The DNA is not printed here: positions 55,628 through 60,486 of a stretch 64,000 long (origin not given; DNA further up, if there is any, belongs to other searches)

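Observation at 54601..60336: Three same-strand genes separated by only 4-5 bp (LRR protein, CFAP298, 1246-aa polytopic membrane protein)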

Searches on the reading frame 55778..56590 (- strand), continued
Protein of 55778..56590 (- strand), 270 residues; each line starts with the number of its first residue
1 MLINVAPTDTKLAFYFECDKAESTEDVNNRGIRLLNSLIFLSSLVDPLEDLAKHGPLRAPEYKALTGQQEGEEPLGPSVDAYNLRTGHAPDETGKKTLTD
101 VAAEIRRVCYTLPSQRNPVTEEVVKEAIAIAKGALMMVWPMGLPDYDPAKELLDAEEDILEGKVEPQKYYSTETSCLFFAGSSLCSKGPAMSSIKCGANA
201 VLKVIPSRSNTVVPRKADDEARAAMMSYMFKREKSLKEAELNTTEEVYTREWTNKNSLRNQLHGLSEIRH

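Call 80: find_homologous_proteins(query=A2, max_evalue=1e-10)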
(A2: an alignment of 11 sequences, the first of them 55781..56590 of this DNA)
Query A2 (11 sequences) (270 aa, profile of the alignment): 451 proteins with E <= 1e-10 among 6122 candidates; the best 120 are listed.
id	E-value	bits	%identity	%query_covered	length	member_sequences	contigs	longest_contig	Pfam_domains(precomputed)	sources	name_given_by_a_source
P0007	3.4e-108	379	100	100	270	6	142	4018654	PF11069.14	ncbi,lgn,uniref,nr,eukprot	ncbi:hypothetical protein GL50803_0015834 [Giardia duodenalis]|uniref:Uncharacterized protein n=1 Ta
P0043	3.9e-108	379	89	100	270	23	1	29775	PF11069.14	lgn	-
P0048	1.0e-98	348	29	100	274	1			PF11069.14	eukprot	eukprot:gnl/Chilomastix_cuspidata/3773.p1 GENE.gnl/Chilomastix_cuspidata/3773~~gnl/Chilomastix_cuspi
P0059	1.9e-97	344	26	98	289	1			PF11069.14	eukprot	eukprot:GILI01003915.1.p1 GENE.GILI01003915.1~~GILI01003915.1.p1 ORF type:complete len:290 (-),score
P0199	2.2e-89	317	28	100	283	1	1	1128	PF11069.14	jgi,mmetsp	mmetsp:Transcript_44405/g.123525 ORF Transcript_44405/g.123525 Transcript_44405/m.123525 type:comple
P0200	1.1e-87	312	27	99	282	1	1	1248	PF11069.14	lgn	-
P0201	2.1e-87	311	26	95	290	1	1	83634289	PF11069.14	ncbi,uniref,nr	ncbi:cilia- and flagella-associated protein 298-like [Mya arenaria]|uniref:cilia- and flagella-assoc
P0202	3.1e-87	310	26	95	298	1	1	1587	PF11069.14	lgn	-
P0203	1.3e-86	308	26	96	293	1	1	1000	PF11069.14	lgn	-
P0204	4.0e-86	307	27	95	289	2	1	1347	PF11069.14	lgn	-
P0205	8.1e-86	306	27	95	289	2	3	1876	PF11069.14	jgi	-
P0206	1.7e-85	305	26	95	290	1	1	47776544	PF11069.14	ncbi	ncbi:hypothetical protein ACF0H5_008350 [Mactra antiquata]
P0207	2.6e-85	304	28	95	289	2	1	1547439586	PF11069.14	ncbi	ncbi:cilia- and flagella-associated protein 298 [Pleurodeles waltl]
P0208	3.0e-85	304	26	99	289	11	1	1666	PF11069.14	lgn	-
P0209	4.3e-85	303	28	100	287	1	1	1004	PF11069.14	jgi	jgi:hypothetical protein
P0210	5.2e-85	303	29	95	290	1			PF11069.14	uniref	uniref:Cilia and flagella associated protein 298 n=1 Tax=Sphenodon punctatus TaxID=8508 RepID=A0A8D0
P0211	5.6e-85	303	27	95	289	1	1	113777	PF11069.14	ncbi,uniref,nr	ncbi:cilia- and flagella-associated protein 298-like [Actinia tenebrosa]|uniref:Cilia- and flagella-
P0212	6.8e-85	303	27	94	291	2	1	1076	PF11069.14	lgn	-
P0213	7.2e-85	303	27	99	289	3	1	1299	PF11069.14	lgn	-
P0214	1.6e-84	301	25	95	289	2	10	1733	PF11069.14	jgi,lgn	-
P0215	1.9e-84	301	26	99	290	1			PF11069.14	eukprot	eukprot:m.479242 g.479242 ORF g.479242 m.479242 type:complete len:291 (+) comp21377_c0_seq1:154-1026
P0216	2.3e-84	301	27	95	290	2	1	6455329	PF11069.14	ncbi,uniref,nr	ncbi:cilia- and flagella-associated protein 298 [Poeciliopsis prolifica]|uniref:cilia- and flagella-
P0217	2.6e-84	301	24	95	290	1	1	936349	PF11069.14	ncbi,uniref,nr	ncbi:unnamed protein product [Candidula unifasciata]|uniref:Cilia- and flagella-associated protein 2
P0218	4.7e-84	300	29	95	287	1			PF11069.14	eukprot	eukprot:m.111924 g.111924 ORF g.111924 m.111924 type:complete len:288 (-) comp9243_c2_seq6:4407-5270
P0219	5.8e-84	300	25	94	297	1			PF11069.14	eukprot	eukprot:GEZU01003347.1.p1 GENE.GEZU01003347.1~~GEZU01003347.1.p1 ORF type:complete len:298 (-),score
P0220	5.8e-84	300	27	94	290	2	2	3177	PF11069.14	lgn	-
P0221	6.4e-84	299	25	95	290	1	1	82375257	PF11069.14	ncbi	ncbi:hypothetical protein BsWGS_12806 [Bradybaena similaris]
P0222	7.0e-84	299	24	95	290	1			PF11069.14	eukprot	eukprot:gene280-905_t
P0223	8.3e-84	299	28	94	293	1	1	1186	PF11069.14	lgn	-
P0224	1.1e-83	299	28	95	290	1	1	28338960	PF11069.14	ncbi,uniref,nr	ncbi:cilia- and flagella-associated protein 298 [Poecilia reticulata]|uniref:Cilia and flagella asso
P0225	1.8e-83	298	25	94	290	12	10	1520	PF11069.14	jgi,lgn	-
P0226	2.5e-83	297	25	100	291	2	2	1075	PF11069.14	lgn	-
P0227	2.6e-83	297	26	94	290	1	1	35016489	PF11069.14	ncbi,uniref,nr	ncbi:cilia- and flagella-associated protein 298-like [Hydractinia symbiolongicarpus]|uniref:cilia- a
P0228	6.0e-83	296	28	86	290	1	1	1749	PF11069.14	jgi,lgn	-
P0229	7.8e-83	296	25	100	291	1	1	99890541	PF11069.14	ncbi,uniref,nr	ncbi:cilia- and flagella-associated protein 298 [Suncus etruscus]|uniref:cilia- and flagella-associa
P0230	9.8e-83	296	25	100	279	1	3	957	PF11069.14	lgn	-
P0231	1.2e-82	295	25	99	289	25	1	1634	PF11069.14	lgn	-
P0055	1.3e-82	295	26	100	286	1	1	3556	PF11069.14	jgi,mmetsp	mmetsp:Transcript_11136/g.36659 ORF Transcript_11136/g.36659 Transcript_11136/m.36659 type:complete 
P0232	1.5e-82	295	24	100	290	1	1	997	PF11069.14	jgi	-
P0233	1.6e-82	295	27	95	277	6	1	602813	PF11069.14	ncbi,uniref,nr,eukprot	ncbi:hypothetical protein HYH02_012802 [Chlamydomonas schloesseri]|uniref:Cilia- and flagella-associ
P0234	1.7e-82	295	24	100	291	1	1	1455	PF11069.14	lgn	-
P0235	1.9e-82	295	26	94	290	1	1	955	PF11069.14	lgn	-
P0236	2.3e-82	294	27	88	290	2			PF11069.14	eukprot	eukprot:TRINITY_DN534_c1_g1_i2.p1 TRINITY_DN534_c1_g1~~TRINITY_DN534_c1_g1_i2.p1 ORF type:complete l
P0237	4.1e-82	294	25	94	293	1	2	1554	PF11069.14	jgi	-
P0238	4.2e-82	293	26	88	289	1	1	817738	PF11069.14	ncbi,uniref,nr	ncbi:cilia- and flagella-associated protein 298 [Exaiptasia diaphana]|uniref:Cilia- and flagella-ass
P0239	6.4e-82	293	25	93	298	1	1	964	PF11069.14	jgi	-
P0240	7.4e-82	293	27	81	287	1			PF11069.14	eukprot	eukprot:jgi/Mesvir1/4955/Mv11448-RA.1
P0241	7.4e-82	293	26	95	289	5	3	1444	PF11069.14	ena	-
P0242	8.8e-82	292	24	94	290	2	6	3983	PF11069.14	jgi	jgi:hypothetical protein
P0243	1.1e-81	292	29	87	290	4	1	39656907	PF11069.14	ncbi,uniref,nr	ncbi:cilia- and flagella-associated protein 298 isoform X1 [Fundulus heteroclitus]|uniref:cilia- and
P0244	1.3e-81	292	25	100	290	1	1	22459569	PF11069.14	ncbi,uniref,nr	ncbi:cilia- and flagella-associated protein 298 [Echeneis naucrates]|uniref:Cilia and flagella assoc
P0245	1.4e-81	292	26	100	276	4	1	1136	PF11069.14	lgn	-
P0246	1.4e-81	292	27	93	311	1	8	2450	PF11069.14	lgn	-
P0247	1.6e-81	292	28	100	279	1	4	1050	PF11069.14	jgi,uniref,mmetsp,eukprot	uniref:Uncharacterized protein n=1 Tax=Bicosoecida sp. CB-2014 TaxID=1486930 RepID=A0A7S1CTE9_9STRA|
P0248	1.6e-81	292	26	98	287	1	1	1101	PF11069.14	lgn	-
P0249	1.8e-81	291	26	95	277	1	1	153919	PF11069.14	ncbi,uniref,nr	ncbi:hypothetical protein Agub_g15863 [Astrephomene gubernaculifera]|uniref:Uncharacterized protein 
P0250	2.0e-81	291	27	98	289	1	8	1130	PF11069.14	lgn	-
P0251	2.2e-81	291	26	100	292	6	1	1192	PF11069.14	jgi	-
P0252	2.6e-81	291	24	95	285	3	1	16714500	PF11069.14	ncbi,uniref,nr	ncbi:cilia- and flagella-associated protein 298-like isoform X2 [Xenia sp. Carnegie-2017]|uniref:cil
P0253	3.3e-81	291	24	96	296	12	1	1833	PF11069.14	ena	-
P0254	3.9e-81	290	24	95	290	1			PF11069.14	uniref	uniref:Cilia- and flagella-associated protein 298 n=1 Tax=Arion vulgaris TaxID=1028688 RepID=A0A0B6Z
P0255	4.2e-81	290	25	100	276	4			PF11069.14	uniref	uniref:Upf0769 protein n=1 Tax=Tetraselmis sp. GSL018 TaxID=582737 RepID=A0A061RIM6_9CHLO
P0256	4.2e-81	290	28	98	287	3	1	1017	PF11069.14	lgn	-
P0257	7.4e-81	289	29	88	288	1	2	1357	PF11069.14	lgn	-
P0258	7.7e-81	289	25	100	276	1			PF11069.14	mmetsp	mmetsp:Transcript_22660/g.54228 ORF Transcript_22660/g.54228 Transcript_22660/m.54228 type:complete 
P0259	9.0e-81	289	25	99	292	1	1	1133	PF11069.14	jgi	-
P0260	1.0e-80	289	27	98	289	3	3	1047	PF11069.14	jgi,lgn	-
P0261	1.5e-80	288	25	98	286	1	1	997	PF11069.14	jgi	jgi:hypothetical protein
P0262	1.5e-80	288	25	98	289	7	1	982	PF11069.14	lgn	-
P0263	1.7e-80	288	27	98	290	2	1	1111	PF11069.14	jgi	-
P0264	1.7e-80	288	29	98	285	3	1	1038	PF11069.14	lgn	-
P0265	1.7e-80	288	24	94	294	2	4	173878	PF11069.14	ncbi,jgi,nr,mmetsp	ncbi:hypothetical protein T492DRAFT_912376 [Pavlovales sp. CCMP2436]|nr:hypothetical protein T492DRA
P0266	1.7e-80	288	28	99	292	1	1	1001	PF11069.14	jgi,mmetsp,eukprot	mmetsp:Transcript_32479/g.53713 ORF Transcript_32479/g.53713 Transcript_32479/m.53713 type:complete 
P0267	1.8e-80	288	26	90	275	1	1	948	PF11069.14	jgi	-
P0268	1.9e-80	288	25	95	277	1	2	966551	PF11069.14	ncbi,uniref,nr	ncbi:hypothetical protein PLESTB_001698200 [Pleodorina starrii]|uniref:Uncharacterized protein n=1 T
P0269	2.3e-80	288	26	94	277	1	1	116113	PF11069.14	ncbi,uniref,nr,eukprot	ncbi:hypothetical protein CYMTET_27494 [Cymbomonas tetramitiformis]|uniref:Uncharacterized protein n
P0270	2.6e-80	288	27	82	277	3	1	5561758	PF11069.14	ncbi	ncbi:MAG: hypothetical protein WDW38_006284 [Sanguina aurantia]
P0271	2.6e-80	288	27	81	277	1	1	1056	PF11069.14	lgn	-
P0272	2.6e-80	288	25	100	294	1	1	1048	PF11069.14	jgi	-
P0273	3.3e-80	287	26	97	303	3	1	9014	PF11069.14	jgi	-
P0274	4.1e-80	287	26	95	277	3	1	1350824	PF11069.14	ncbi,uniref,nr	ncbi:hypothetical protein Vafri_12633 [Volvox africanus]|uniref:Uncharacterized protein n=1 Tax=Volv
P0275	4.3e-80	287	26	92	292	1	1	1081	PF11069.14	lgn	-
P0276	4.4e-80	287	25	95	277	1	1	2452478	PF11069.14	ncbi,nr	ncbi:hypothetical protein PLESTM_001243800 [Pleodorina starrii]|nr:hypothetical protein PLESTM_00124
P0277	4.4e-80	287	26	95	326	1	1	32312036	PF11069.14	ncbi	ncbi:cilia- and flagella-associated protein 298-like [Glandiceps talaboti]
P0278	5.8e-80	286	25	96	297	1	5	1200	PF11069.14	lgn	-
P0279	5.8e-80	286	28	98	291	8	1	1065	PF11069.14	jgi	-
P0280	6.4e-80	286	27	98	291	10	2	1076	PF11069.14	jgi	-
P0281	6.8e-80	286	26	88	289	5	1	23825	PF11069.14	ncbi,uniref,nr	ncbi:UPF0769 C21orf59 homolog [Paramuricea clavata]|uniref:UPF0769 C21orf59 homolog n=1 Tax=Paramuri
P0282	9.7e-80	286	25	99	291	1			PF11069.14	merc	-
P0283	1.0e-79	286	27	94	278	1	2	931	PF11069.14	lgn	-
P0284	1.0e-79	286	29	99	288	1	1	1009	PF11069.14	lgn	-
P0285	1.2e-79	285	26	98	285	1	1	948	PF11069.14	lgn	-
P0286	1.2e-79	285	26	95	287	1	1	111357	PF11069.14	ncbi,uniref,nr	ncbi:cilia- and flagella-associated protein 298-like [Anneissia japonica]|uniref:cilia- and flagella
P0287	1.5e-79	285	24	96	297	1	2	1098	PF11069.14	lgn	-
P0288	1.5e-79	285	23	99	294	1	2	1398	PF11069.14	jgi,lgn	-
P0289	1.7e-79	285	26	98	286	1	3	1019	PF11069.14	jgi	jgi:hypothetical protein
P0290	1.8e-79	285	27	96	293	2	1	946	PF11069.14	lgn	-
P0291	2.2e-79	285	27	98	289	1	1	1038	PF11069.14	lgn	-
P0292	2.5e-79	284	27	98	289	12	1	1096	PF11069.14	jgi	jgi:hypothetical protein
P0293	2.6e-79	284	26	98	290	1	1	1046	PF11069.14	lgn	-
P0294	2.6e-79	284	27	98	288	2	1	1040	PF11069.14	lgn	-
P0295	2.7e-79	284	26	98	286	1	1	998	PF11069.14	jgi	jgi:hypothetical protein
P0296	2.9e-79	284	27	98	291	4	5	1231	PF11069.14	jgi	-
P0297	3.2e-79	284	25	96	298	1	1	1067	PF11069.14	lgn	-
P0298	3.3e-79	284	24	96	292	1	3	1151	PF11069.14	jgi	-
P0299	3.5e-79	284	26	98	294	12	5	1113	PF11069.14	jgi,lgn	-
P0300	3.6e-79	284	25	95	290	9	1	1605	PF11069.14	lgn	-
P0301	4.5e-79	284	29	82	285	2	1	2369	PF11069.14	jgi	-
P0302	5.9e-79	283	26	96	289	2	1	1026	PF11069.14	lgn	-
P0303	6.5e-79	283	27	98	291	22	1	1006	PF11069.14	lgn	-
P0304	7.2e-79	283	28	94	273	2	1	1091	PF11069.14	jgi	-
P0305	7.3e-79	283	28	98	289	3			PF11069.14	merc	-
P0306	7.9e-79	283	25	98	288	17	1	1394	PF11069.14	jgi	jgi:hypothetical protein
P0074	8.2e-79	283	26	99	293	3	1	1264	PF11069.14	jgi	-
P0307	8.4e-79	283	24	98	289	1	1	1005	PF11069.14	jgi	-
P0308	8.4e-79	283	26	98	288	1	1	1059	PF11069.14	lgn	-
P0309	8.5e-79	283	26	98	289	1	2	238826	PF11069.14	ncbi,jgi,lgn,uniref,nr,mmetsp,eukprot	ncbi:unnamed protein product [Polarella glacialis]|uniref:Uncharacterized protein n=1 Tax=Polarella 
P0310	9.1e-79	283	24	99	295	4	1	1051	PF11069.14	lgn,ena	-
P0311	9.1e-79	283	26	96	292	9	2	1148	PF11069.14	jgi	-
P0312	9.9e-79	282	27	98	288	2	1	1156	PF11069.14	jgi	jgi:hypothetical protein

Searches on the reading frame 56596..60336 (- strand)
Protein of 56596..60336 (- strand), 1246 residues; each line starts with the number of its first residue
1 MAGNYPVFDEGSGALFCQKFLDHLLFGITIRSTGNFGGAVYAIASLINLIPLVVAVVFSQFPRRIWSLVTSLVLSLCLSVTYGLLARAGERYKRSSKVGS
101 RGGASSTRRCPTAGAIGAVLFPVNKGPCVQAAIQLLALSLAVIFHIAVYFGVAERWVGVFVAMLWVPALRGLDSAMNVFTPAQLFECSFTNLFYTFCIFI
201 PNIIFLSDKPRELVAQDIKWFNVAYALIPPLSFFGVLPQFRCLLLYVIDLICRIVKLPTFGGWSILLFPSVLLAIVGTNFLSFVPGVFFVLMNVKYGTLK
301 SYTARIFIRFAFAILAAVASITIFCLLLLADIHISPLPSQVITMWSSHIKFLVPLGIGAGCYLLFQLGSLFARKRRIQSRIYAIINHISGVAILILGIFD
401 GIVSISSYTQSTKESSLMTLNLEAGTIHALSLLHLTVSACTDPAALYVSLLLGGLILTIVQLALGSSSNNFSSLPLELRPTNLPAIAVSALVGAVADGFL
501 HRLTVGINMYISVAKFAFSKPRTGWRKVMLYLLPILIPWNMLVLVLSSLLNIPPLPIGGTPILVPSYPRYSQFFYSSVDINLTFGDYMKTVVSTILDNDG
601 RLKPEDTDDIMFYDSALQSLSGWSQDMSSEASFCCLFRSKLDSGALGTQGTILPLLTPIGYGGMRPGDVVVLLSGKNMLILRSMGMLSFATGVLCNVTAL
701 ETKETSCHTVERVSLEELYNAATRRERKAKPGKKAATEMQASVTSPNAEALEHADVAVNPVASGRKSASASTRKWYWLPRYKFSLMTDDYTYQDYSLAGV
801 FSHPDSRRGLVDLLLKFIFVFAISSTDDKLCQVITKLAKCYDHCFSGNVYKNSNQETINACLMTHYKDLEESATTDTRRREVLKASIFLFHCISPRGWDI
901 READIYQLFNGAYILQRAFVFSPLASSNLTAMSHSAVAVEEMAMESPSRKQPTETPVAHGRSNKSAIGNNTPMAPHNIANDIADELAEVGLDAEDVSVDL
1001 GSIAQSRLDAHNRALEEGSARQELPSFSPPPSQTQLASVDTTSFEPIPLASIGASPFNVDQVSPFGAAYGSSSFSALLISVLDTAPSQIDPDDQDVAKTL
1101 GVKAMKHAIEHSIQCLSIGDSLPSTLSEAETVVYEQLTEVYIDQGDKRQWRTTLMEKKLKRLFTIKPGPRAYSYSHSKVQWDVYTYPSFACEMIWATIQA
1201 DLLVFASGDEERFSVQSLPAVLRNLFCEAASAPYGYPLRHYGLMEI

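Call 7: search_protein_families(library=pfam, proteins=[window:56596-60336:-], max_evalue=0.01)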
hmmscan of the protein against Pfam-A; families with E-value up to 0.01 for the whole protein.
window:56596-60336:- (1246 aa): 1 family
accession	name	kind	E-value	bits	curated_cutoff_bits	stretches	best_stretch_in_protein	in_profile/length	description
PF05041.20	Pecanex_C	-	1.7e-05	24.8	27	1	1191-1238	166-213/228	Pecanex protein (C-terminus)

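Call 26: search_solved_structures(query=window:56599-60336:-, max_evalue=1)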
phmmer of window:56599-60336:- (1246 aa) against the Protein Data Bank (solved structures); distinct sequences matched with E-value up to 1: 0.

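Call 53: search_protein_families(library=pfam, proteins=[L008:2252-5992:+], max_evalue=0.01)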
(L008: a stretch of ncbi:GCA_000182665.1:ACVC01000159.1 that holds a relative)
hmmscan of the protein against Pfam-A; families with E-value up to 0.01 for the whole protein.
L008:2252-5992:+ (1247 aa): 1 family
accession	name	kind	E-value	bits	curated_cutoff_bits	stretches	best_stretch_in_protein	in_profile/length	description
PF05041.20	Pecanex_C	-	1.5e-05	25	27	1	1194-1239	168-213/228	Pecanex protein (C-terminus)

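Call 67: search_protein_families(library=pfam, proteins=[L008:8504-11722:+], max_evalue=0.001)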
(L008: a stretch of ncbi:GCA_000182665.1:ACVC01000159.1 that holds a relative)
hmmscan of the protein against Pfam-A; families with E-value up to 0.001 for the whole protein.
L008:8504-11722:+ (1073 aa): 1 family
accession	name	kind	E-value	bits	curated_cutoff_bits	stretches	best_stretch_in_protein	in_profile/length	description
PF03302.18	VSP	-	6.9e-96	322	31.4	5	940-1073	271-397/397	Giardia variant-specific surface protein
